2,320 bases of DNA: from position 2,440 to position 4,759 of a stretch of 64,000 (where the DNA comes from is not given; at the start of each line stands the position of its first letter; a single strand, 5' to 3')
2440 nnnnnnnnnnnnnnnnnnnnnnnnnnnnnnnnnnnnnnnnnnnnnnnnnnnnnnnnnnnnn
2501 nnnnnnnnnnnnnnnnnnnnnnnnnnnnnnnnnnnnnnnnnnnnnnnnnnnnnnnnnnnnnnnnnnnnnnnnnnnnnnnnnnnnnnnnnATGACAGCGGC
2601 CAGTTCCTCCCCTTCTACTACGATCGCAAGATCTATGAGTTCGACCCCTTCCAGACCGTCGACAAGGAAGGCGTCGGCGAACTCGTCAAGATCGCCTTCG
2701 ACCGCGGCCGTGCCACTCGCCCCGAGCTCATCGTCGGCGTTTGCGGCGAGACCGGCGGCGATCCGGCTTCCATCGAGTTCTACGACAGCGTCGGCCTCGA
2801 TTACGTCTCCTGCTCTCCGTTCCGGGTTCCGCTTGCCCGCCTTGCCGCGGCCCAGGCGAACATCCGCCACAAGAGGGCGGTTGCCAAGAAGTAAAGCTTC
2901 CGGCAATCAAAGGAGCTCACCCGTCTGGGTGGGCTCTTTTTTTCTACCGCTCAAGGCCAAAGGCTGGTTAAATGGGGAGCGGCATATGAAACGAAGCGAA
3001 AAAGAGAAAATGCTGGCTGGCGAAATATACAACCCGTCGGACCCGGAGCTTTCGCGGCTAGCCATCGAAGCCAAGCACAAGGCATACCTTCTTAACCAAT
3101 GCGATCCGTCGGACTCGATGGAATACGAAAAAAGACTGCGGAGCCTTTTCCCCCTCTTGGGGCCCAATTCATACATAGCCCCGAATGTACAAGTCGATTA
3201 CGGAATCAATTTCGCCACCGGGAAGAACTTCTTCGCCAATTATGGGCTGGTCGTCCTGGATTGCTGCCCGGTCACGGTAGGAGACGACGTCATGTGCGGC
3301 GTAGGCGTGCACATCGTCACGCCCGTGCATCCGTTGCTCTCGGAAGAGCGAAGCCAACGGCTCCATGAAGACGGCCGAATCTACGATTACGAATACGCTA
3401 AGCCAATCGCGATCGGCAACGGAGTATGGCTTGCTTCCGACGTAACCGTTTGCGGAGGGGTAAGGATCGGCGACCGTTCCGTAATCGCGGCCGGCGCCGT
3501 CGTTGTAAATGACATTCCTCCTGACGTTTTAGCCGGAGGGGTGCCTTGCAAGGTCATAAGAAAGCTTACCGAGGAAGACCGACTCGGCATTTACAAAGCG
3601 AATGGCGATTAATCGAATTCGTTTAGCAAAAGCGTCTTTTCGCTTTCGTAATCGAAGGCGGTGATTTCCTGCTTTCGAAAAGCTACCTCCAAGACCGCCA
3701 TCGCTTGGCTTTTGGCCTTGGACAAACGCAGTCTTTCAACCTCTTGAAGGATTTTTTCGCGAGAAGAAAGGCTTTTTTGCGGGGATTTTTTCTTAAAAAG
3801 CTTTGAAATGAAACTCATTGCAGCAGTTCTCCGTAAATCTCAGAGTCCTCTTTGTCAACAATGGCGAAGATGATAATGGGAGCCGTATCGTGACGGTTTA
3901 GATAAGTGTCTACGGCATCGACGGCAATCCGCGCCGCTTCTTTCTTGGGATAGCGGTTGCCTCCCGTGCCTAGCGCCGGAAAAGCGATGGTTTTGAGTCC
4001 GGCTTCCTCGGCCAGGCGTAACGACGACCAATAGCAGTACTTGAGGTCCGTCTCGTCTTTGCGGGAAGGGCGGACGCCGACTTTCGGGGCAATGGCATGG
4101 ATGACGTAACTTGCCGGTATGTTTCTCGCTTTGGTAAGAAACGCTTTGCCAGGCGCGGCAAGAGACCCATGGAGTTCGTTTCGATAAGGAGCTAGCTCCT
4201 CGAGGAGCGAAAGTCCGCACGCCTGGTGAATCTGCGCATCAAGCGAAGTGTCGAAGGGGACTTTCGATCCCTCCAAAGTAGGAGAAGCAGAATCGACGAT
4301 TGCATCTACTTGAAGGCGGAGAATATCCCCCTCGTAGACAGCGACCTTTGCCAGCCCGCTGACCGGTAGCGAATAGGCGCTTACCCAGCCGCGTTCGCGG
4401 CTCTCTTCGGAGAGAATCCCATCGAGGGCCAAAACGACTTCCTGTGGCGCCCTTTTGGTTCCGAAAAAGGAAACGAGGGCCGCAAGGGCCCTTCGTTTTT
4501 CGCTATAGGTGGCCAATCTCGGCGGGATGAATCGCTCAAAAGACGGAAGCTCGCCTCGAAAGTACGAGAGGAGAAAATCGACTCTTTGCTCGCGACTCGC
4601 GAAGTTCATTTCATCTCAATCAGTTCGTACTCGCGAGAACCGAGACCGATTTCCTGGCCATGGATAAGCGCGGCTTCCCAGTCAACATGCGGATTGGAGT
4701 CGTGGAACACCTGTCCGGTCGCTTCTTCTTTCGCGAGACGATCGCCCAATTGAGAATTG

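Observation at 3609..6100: Translationally coupled dinJ-like / DUF362 Fe-S / macrodomain / 69-aa operon with no ADP-ribosyltransferase partner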

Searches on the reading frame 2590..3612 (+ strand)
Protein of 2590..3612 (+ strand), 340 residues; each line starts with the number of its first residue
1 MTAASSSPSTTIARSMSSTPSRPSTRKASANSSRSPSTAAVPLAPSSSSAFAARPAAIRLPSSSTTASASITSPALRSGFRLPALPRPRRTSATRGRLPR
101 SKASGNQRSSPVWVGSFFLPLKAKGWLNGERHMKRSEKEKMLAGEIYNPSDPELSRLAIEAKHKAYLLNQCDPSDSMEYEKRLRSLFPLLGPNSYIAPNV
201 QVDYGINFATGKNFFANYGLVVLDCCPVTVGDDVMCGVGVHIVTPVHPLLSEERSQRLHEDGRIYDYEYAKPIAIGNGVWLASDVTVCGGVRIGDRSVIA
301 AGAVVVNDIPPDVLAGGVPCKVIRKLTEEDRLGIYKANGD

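Call 3: search_protein_families(library=pfam, proteins=[window:2590-3612:+], max_evalue=0.1)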
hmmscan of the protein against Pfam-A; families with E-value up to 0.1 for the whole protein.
window:2590-3612:+ (340 aa): 3 families
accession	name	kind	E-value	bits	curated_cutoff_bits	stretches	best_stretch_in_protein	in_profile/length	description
PF12464.13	Mac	-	1.1e-10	42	22.1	1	140-188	1-50/53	Maltose acetyltransferase hexapeptide capping motif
PF00132.30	Hexapep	-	3.9e-09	36.3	27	1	275-305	4-34/36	Bacterial transferase hexapeptide (six repeats)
PF14602.12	Hexapep_2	-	0.0029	17.7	27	1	272-305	1-32/34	Hexapeptide repeat of succinyl-transferase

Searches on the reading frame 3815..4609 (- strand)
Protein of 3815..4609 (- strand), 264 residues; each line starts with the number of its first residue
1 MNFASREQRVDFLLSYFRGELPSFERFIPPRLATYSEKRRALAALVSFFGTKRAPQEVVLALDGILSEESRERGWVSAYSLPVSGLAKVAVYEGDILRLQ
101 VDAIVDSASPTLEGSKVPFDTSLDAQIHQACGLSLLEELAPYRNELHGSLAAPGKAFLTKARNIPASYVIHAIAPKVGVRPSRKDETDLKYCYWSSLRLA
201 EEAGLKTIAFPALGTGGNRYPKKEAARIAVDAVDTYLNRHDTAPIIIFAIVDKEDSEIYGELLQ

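Call 3: search_protein_families(library=pfam, proteins=[window:3815-4609:-], max_evalue=0.1)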
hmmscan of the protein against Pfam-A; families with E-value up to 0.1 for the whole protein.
window:3815-4609:- (264 aa): 1 family
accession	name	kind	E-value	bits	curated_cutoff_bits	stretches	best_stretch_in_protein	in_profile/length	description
PF01661.27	Macro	-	1.2e-26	93.4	22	1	121-229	12-118/118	Macro domain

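Call 4: search_protein_families(library=ncbifam, proteins=[window:3815-4609:-], max_evalue=0.1)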
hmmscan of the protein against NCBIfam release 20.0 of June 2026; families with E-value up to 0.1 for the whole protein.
window:3815-4609:- (264 aa): 11 families
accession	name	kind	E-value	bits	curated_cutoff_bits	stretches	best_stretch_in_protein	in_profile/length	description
NF003163.0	PRK04143.1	equivalog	1.1e-47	162.7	272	1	5-264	3-261/265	protein-ADP-ribose hydrolase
NF001664.0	PRK00431.1-6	equivalog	1.8e-31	108.8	200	1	88-263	3-169/173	O-acetyl-ADP-ribose deacetylase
NF001660.0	PRK00431.1-1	equivalog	2.6e-30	105.3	271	1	88-263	4-171/177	O-acetyl-ADP-ribose deacetylase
NF001663.0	PRK00431.1-4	equivalog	6.8e-30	104.3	285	1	84-263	4-175/180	ADP-ribose-binding protein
NF001661.0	PRK00431.1-2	equivalog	3.9e-26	92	291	1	88-253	2-161/179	O-acetyl-ADP-ribose deacetylase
NF001667.0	PRK00431.2-3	equivalog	3.3e-17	62.7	252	1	88-260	9-170/182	ADP-ribose-binding protein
NF009880.0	PRK13341.1-1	equivalog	8.9e-14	50.7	891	1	88-261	428-595/599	AAA family ATPase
NF001668.0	PRK00431.2-4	equivalog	1.2e-13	50.8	278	1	88-237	50-188/220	ADP-ribose-binding protein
NF001662.0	PRK00431.1-3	equivalog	8.3e-12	45.3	215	1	88-258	4-176/185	[protein ADP-ribosylglutamate] hydrolase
NF001665.0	PRK00431.2-1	equivalog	5.4e-11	42.4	315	1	89-242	10-152/177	ADP-ribose-binding protein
NF001666.0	PRK00431.2-2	equivalog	2.9e-09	37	246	1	89-239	3-140/164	ADP-ribose-binding protein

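Call 9: find_homologous_proteins(query=window:3815-4609:-)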
Query window:3815-4609:- (264 aa): 3566 proteins with E <= 0.001 among 8000 candidates; the best 120 are listed.
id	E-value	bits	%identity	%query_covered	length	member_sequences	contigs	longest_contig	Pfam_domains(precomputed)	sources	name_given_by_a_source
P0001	7.7e-159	545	93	100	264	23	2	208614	PF01661.28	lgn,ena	-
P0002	2.2e-34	137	36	98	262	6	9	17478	PF01661.28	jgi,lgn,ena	-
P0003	2.1e-31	128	93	27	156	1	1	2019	-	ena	-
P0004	5.7e-30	123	38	77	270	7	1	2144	PF01661.28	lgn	-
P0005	1.6e-29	121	36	98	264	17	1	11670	PF01661.28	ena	-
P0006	3.8e-29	120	35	98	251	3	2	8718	PF01661.28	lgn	-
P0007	2.1e-28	118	34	98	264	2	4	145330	PF01661.28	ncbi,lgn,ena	-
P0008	7.3e-28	116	43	67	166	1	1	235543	PF01661.28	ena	-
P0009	3.4e-27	114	39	75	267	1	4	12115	PF01661.28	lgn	-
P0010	3.8e-27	114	35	86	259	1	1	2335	PF01661.28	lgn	-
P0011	5.9e-27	113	35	86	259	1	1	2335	PF01661.28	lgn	-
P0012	6.3e-27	113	43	67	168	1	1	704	PF01661.28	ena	-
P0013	1.6e-26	112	41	67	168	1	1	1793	PF01661.28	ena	-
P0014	1.8e-26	111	40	67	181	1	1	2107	PF01661.28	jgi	jgi:O-acetyl-ADP-ribose deacetylase (regulator of RNase III)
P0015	2.2e-26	111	41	67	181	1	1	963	PF01661.28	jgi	jgi:O-acetyl-ADP-ribose deacetylase (regulator of RNase III)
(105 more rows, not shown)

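Call 10: find_encoding_contigs(protein=P0001, flank=6000, max_places=3)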
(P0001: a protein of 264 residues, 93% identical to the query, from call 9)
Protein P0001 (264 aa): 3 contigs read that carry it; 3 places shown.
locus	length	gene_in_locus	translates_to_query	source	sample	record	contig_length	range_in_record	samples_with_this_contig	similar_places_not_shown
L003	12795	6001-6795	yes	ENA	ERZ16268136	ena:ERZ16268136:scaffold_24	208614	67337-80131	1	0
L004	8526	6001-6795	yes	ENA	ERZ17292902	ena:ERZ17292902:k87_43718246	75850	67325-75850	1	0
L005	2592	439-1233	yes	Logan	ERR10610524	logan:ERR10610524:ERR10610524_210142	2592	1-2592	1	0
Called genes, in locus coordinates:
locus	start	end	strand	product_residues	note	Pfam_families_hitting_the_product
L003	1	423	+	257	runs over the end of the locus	PF01026:TatD_DNase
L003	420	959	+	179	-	PF01751:Toprim (weak), PF13331:DUF4093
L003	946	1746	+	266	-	PF00398:RrnaAD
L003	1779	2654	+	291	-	PF00288:GHMP_kinases_N, PF08544:GHMP_kinases_C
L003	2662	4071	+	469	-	PF00483:NTP_transferase, PF12804:NTP_transf_3, PF25084:LbH_EIF2B (faint), PF25087:GMPPB_C (faint), PF00132:Hexapep, PF14602:Hexapep_2 (weak)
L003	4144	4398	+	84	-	-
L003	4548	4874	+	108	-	PF04221:RelB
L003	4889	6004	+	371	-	PF04015:DUF362, PF00037:Fer4 (faint), PF12797:Fer4_2 (faint), PF12837:Fer4_6 (faint), PF12838:Fer4_7 (weak), PF13237:Fer4_10, PF13484:Fer4_16 (faint), PF14697:Fer4_21 (weak)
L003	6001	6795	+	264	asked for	PF01661:Macro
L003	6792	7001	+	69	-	-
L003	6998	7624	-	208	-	PF12464:Mac, PF00132:Hexapep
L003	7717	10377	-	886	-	PF01326:PPDK_N, PF00391:PEP-utilizers, PF02896:PEP-utilizers_C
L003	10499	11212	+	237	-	PF03009:GDPD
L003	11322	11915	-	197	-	PF13580:SIS_2, PF01380:SIS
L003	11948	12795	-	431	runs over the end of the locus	PF00483:NTP_transferase, PF12804:NTP_transf_3 (weak), PF00702:Hydrolase, PF13419:HAD_2 (weak), PF13242:Hydrolase_like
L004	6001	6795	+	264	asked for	PF01661:Macro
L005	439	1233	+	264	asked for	PF01661:Macro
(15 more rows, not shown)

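Call 11: find_encoding_contigs(protein=P0002, flank=6000, max_places=4)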
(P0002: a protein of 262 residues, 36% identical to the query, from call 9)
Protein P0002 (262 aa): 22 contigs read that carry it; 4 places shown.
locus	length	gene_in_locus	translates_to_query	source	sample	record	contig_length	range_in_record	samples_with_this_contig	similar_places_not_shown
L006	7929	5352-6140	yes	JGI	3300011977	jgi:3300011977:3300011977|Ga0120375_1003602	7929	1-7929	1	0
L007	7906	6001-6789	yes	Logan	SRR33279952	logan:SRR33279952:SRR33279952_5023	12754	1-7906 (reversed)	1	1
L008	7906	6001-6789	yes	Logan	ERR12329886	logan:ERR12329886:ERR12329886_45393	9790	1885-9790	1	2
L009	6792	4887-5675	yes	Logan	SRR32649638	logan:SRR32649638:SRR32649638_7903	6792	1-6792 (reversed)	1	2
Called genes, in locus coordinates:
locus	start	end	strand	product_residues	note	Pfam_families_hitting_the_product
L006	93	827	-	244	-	PF00230:MIP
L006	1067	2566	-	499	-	PF09959:DUF2193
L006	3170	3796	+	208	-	PF14681:UPRTase, PF00156:Pribosyltran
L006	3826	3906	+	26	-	-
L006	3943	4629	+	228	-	PF02596:DUF169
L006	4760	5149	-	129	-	PF01638:HxlR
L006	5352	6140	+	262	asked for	PF01661:Macro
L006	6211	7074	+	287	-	-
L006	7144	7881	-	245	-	PF27658:UCP005278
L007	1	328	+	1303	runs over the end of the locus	PF00580:UvrD-helicase, PF01443:Viral_helicase1 (faint), PF13245:AAA_19, PF13361:UvrD_C, PF13538:UvrD_C_2 (faint), PF12705:PDDEXK_1, PF01930:Cas_Cas4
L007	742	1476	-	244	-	PF00230:MIP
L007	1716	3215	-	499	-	PF09959:DUF2193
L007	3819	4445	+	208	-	PF14681:UPRTase, PF00156:Pribosyltran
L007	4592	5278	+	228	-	PF02596:DUF169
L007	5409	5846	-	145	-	PF01638:HxlR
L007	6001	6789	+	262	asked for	PF01661:Macro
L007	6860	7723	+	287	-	-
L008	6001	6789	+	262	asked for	PF01661:Macro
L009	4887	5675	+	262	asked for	PF01661:Macro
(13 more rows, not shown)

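Call 12: find_encoding_contigs(protein=P0007, flank=6000, max_places=3)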
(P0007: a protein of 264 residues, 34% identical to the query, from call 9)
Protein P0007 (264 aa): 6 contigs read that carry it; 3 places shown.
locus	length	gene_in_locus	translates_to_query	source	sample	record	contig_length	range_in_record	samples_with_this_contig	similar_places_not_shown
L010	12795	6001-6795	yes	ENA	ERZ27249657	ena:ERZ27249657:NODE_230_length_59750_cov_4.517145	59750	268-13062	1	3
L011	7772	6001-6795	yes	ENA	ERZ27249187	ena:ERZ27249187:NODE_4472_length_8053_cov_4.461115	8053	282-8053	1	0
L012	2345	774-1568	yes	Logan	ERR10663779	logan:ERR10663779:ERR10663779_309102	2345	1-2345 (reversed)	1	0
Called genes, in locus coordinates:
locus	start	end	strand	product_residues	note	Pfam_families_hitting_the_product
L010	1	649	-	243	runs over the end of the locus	PF00005:ABC_tran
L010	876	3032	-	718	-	-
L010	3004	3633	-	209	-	-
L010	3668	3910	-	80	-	PF00005:ABC_tran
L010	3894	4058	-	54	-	-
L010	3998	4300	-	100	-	PF00392:GntR, PF02082:Rrf2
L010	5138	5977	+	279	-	-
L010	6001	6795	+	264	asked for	PF01661:Macro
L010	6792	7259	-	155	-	PF12900:Pyridox_ox_2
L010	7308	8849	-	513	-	PF01676:Metalloenzyme, PF06415:iPGM_N, PF01663:Phosphodiest (weak)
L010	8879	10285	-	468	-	PF14559:TPR_19 (weak)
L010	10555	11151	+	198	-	PF01863:YgjP-like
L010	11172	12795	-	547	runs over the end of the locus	PF00270:DEAD, PF04851:ResIII, PF00271:Helicase_C, PF25399:DeaD_dimer (weak)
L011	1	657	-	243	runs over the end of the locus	PF00005:ABC_tran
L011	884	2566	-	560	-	-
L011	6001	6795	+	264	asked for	PF01661:Macro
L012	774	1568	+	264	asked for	PF01661:Macro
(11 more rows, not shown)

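Call 22: search_solved_structures(query=window:3815-4609:-, max_evalue=0.00001, show_alignments=2)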
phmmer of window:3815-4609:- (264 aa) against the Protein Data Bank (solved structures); distinct sequences matched with E-value up to 0.00001: 47.
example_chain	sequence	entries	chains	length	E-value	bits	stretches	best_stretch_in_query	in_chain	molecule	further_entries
8rsi_A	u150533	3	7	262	3.9e-36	128.2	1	6-263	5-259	O-acetyl-ADP-ribose deacetylase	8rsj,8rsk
5kiv_A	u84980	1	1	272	1.2e-24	90.6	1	8-263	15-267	Protein-ADP-ribose hydrolase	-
8rsl_A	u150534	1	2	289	1.4e-24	90.3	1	51-263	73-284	Protein-ADP-ribose hydrolase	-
5cms_R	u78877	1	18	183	7.1e-23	84.8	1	88-263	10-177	O-acetyl-ADP-ribose deacetylase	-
5cb3_A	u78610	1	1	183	7.1e-23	84.8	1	88-263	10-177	O-acetyl-ADP-ribose deacetylase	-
1spv_A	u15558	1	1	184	8e-23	84.6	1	88-263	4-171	putative polyprotein/phosphatase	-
8rsm_A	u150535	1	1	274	1e-22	84.2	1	86-264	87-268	Protein-ADP-ribose hydrolase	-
5cb5_R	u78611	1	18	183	6.9e-22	81.5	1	88-263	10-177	O-acetyl-ADP-ribose deacetylase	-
4iqy_A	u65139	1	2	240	9.5e-22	81.1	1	84-260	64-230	O-acetyl-ADP-ribose deacetylase MACROD2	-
6y4y_A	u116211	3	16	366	2.7e-21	79.6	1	84-260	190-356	Thioredoxin 1,ADP-ribose glycohydrolase MACROD2 | ADP-ribose glycohydrolase MACROD2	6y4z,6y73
2x47_A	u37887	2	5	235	7.7e-20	74.8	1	88-260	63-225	MACRO DOMAIN-CONTAINING PROTEIN 1 | ADP-ribose glycohydrolase MACROD1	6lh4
5fsz_A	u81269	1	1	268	4.8e-19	72.2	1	86-261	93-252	MACRODOMAIN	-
3vfq_A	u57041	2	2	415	2.8e-18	69.7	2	75-240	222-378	Poly [ADP-ribose] polymerase 14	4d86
5lau_A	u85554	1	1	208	7.6e-18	68.3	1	91-263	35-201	MacroD-type macrodomain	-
5fud_A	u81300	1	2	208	1.2e-17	67.7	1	91-263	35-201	O-ACETYL-ADP-RIBOSE DEACETYLASE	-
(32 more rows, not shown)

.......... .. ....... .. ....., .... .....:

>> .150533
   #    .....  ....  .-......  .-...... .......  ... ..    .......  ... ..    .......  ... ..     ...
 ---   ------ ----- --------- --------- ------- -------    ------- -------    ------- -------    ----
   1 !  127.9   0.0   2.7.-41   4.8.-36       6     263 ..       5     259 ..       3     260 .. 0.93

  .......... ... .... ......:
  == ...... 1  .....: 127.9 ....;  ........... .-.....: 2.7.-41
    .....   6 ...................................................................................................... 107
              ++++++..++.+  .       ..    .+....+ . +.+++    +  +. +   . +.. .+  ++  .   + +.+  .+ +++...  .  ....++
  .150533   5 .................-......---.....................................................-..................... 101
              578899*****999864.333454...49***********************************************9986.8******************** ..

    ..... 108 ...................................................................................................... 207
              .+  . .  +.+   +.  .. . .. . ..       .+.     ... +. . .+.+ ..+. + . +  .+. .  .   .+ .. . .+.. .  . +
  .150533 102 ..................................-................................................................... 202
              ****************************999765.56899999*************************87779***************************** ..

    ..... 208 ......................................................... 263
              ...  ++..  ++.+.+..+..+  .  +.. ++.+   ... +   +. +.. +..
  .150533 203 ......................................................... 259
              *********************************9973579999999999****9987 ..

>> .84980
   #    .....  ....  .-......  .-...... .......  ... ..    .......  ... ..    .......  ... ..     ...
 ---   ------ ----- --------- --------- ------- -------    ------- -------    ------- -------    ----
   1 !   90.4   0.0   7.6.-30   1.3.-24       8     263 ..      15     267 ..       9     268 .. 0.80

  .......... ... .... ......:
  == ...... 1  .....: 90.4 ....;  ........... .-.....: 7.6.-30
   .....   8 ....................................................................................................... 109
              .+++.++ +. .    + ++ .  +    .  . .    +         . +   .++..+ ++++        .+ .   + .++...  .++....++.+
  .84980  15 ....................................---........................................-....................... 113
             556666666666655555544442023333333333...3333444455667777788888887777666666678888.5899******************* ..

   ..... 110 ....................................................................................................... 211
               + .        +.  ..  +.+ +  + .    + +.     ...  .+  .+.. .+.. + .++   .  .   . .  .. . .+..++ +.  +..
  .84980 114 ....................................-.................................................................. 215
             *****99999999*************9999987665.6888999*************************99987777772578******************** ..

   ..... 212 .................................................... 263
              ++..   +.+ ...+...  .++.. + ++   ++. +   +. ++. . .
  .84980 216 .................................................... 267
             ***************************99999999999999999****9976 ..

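Call 32: search_solved_structures(query=L010:5138-5977:+, max_evalue=0.001)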
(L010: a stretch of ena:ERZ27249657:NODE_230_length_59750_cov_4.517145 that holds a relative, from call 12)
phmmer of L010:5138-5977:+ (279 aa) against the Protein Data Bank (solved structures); distinct sequences matched with E-value up to 0.001: 2.
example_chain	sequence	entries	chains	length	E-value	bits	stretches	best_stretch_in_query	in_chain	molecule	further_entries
5a3a_A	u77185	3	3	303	2.6e-68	233.8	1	6-272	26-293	SIR2 FAMILY PROTEIN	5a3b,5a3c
8rsn_A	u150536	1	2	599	2.4e-25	92.8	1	5-276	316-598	ADP-ribose 1''-phosphate phosphatase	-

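Call 33: search_solved_structures(query=L007:6860-7723:+, max_evalue=0.001)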
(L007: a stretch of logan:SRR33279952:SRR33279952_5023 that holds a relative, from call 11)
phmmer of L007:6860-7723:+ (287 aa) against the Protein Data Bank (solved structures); distinct sequences matched with E-value up to 0.001: 2.
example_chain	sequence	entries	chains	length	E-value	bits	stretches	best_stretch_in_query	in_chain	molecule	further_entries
5a3a_A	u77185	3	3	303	3.8e-34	121.8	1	12-269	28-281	SIR2 FAMILY PROTEIN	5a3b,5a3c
8rsn_A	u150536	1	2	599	9.9e-24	87.6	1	11-263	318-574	ADP-ribose 1''-phosphate phosphatase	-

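Call 45: search_protein_families(library=padloc, proteins=[window:3815-4609:-], max_evalue=0.01)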
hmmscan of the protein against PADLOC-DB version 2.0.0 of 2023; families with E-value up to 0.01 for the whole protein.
window:3815-4609:- (264 aa): 0 families

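Call 51: find_encoding_contigs(protein=P0009, flank=5000, max_places=3)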
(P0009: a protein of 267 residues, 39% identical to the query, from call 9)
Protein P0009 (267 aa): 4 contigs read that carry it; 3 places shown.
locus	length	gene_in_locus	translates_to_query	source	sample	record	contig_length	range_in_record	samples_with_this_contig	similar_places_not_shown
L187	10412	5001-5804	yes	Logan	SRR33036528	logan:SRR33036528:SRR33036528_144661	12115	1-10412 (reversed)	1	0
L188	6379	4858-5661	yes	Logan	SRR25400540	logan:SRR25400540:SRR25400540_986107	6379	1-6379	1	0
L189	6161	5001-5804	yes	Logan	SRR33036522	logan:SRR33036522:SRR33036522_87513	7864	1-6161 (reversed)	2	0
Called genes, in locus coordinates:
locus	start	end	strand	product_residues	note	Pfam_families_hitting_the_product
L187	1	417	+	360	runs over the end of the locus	PF00078:RVT_1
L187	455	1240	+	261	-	PF00702:Hydrolase, PF13419:HAD_2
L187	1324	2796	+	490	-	-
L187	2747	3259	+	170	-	-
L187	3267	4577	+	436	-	PF00675:Peptidase_M16, PF05193:Peptidase_M16_C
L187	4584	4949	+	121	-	-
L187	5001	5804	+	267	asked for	PF01661:Macro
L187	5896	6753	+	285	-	PF02645:DegV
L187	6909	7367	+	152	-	PF05848:CtsR, PF17727:CtsR_C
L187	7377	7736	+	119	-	PF02151:UVR (weak)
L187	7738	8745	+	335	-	PF00217:ATP-gua_Ptrans, PF27454:McsB_C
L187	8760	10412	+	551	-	?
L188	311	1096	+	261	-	PF00702:Hydrolase, PF13419:HAD_2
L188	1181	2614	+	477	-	-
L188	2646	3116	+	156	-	-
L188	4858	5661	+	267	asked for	PF01661:Macro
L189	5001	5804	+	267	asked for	PF01661:Macro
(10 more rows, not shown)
